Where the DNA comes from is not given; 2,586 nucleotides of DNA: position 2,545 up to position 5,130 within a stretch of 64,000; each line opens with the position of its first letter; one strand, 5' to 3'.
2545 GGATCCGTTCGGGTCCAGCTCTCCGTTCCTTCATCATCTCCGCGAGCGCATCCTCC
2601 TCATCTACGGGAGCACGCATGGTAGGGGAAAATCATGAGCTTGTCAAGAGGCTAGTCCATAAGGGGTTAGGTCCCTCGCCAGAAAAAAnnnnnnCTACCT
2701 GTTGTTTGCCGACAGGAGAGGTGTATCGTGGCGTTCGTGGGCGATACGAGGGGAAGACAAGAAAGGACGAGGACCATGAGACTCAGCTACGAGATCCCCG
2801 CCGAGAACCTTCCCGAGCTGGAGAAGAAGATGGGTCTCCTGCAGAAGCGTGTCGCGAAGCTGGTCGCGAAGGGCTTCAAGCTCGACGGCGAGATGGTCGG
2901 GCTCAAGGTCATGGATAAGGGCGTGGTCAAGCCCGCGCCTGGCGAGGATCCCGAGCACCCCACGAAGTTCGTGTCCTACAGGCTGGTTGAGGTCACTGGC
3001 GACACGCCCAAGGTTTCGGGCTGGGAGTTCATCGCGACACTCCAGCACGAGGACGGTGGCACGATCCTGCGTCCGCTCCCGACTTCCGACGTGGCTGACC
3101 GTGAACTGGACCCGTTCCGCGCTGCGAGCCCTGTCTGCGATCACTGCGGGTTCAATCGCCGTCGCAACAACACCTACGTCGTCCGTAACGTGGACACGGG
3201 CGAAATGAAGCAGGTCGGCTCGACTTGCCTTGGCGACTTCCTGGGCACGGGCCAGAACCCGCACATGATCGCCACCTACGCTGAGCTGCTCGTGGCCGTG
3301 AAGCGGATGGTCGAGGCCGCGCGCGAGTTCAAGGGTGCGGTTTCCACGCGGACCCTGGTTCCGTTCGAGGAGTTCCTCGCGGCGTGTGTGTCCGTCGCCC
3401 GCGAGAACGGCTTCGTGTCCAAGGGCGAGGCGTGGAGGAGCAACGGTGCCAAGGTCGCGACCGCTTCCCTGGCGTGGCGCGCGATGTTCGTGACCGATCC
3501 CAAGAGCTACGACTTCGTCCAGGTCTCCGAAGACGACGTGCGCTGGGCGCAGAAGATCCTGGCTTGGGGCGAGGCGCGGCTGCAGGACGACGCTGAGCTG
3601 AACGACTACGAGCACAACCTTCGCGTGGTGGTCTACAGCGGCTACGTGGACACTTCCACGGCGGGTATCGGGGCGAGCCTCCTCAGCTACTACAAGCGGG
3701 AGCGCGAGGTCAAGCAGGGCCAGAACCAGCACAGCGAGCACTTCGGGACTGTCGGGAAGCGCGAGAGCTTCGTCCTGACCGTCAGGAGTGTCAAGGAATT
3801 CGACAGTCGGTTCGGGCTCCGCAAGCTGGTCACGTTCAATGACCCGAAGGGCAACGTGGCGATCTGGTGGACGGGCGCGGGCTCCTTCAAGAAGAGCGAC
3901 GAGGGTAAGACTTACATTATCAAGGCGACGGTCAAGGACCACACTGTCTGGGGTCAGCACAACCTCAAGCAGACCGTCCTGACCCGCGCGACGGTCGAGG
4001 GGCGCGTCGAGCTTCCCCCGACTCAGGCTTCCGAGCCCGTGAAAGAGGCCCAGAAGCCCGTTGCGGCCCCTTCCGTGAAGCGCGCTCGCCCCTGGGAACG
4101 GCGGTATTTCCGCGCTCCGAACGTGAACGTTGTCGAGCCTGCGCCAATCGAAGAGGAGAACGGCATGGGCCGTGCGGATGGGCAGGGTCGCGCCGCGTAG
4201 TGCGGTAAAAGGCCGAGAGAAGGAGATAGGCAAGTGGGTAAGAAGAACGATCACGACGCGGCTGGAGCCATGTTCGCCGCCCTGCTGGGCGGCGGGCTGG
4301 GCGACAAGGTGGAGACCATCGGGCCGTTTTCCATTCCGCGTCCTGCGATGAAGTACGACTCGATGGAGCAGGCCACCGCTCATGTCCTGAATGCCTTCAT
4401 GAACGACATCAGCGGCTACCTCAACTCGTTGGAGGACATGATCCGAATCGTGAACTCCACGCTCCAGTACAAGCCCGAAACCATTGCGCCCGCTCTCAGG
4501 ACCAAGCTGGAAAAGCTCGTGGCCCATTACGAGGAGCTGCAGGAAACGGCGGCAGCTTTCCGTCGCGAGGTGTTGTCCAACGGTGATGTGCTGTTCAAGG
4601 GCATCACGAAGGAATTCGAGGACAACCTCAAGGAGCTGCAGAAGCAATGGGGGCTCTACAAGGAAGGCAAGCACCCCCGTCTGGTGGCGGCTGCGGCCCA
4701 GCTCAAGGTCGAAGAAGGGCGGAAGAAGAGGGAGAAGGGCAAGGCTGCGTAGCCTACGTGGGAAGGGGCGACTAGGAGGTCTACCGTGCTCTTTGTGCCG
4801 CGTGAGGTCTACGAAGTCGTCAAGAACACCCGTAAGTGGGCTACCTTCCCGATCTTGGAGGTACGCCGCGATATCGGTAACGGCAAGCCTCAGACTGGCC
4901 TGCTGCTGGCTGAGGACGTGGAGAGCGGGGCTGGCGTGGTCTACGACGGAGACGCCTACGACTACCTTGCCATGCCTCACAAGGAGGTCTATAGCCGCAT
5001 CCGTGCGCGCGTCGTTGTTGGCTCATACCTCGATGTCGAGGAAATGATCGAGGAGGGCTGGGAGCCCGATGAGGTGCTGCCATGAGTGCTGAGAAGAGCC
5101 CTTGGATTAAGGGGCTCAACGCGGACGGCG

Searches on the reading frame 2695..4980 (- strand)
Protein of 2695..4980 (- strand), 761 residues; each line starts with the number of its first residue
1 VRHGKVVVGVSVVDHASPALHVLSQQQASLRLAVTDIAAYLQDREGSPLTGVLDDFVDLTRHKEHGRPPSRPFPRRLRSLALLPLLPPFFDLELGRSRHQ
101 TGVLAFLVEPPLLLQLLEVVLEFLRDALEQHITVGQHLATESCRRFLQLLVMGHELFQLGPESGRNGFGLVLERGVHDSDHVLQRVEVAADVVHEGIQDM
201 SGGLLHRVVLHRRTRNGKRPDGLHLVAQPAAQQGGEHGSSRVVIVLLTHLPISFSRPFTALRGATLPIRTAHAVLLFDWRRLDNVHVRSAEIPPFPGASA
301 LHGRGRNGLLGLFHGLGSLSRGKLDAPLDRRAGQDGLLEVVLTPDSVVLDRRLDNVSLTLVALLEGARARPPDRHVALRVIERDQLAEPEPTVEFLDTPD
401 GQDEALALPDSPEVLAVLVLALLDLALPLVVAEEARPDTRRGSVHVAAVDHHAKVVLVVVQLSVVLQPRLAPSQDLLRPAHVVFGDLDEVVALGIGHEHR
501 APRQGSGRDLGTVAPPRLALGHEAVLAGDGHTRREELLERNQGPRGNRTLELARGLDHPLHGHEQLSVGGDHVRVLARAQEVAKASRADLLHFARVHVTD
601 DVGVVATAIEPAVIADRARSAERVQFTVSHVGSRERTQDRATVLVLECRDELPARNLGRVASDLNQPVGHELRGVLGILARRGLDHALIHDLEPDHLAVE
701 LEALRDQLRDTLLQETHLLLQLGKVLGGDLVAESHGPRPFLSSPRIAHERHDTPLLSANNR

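Call 9: search_protein_families(library=phrogs, proteins=[window:2695-4980:-], max_evalue=0.001)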
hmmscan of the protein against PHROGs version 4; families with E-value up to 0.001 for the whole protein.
window:2695-4980:- (761 aa): 0 families

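Call 10: search_protein_families(library=pfam, proteins=[window:2695-4980:-], max_evalue=0.001)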
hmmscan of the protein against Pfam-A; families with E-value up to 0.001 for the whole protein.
window:2695-4980:- (761 aa): 0 families

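Call 21: search_protein_families(library=phrogs, alignment_id=A1, max_evalue=0.0001)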
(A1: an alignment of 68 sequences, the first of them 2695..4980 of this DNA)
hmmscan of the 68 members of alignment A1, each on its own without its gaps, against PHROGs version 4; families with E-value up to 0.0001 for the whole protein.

A. member 1, window:2695-4980:- (761 aa): 0 families

B. families by the number of members that match (of 68 scanned): 35 families (the first 25 are shown)
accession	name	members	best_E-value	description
phrog_3531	-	2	2.3e-10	ferrochelatase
phrog_403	-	1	1.8e-81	DNA polymerase exonuclease subunit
phrog_2319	-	1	2.3e-69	-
phrog_6397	-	1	2.4e-61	ribonucleotide reductase large subunit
phrog_200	-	1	1.8e-51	lipoprotein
phrog_61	-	1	7.1e-37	2OG-Fe(II) oxygenase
phrog_968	-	1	2.4e-36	RNA ligase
phrog_4786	-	1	4.6e-36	cysteine dioxygenase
phrog_2954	-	1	4.3e-29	ferrochelatase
phrog_761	-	1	2.3e-22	thymidylate kinase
phrog_548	-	1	4.2e-22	RNA ligase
phrog_8676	-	1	4.7e-17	-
phrog_1198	-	1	2.1e-16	MutT/NUDIX hydrolase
phrog_2297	-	1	1.5e-15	DNA endonuclease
phrog_7775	-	1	1.9e-15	-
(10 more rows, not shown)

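Call 103: search_protein_families(library=pfam, alignment_id=A1, max_evalue=0.00001)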
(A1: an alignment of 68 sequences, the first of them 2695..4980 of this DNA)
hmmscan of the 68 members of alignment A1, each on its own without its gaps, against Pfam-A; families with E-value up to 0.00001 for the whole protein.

A. member 1, window:2695-4980:- (761 aa): 0 families

B. families by the number of members that match (of 68 scanned): 19 families
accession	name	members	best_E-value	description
PF01145.31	Band_7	1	6.4e-32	SPFH domain / Band 7 family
PF07992.20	Pyr_redox_2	1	1.8e-30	Pyridine nucleotide-disulphide oxidoreductase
PF09414.15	RNA_ligase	1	6.6e-30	RNA ligase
PF13738.12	Pyr_redox_3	1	2.7e-25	Pyridine nucleotide-disulphide oxidoreductase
PF02223.23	Thymidylate_kin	1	1.7e-22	Thymidylate kinase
PF00293.34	NUDIX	1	2.1e-16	NUDIX domain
PF13482.12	RNase_H_2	1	5.6e-13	RNase_H superfamily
PF11236.13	DUF3037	1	9.4e-12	Protein of unknown function (DUF3037)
PF00070.33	Pyr_redox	1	2.6e-11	Pyridine nucleotide-disulphide oxidoreductase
PF01266.30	DAO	1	5.6e-11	FAD dependent oxidoreductase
PF12831.13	FAD_oxidored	1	2.1e-10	FAD dependent oxidoreductase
PF13640.12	2OG-FeII_Oxy_3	1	3.1e-10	2OG-Fe(II) oxygenase superfamily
PF15887.11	Peptidase_Mx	1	3.8e-10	Putative zinc-binding metallo-peptidase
PF19698.5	DUF6197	1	7.2e-10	Family of unknown function (DUF6197)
PF03486.20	HI0933_like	1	2.6e-08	HI0933-like protein Rossmann domain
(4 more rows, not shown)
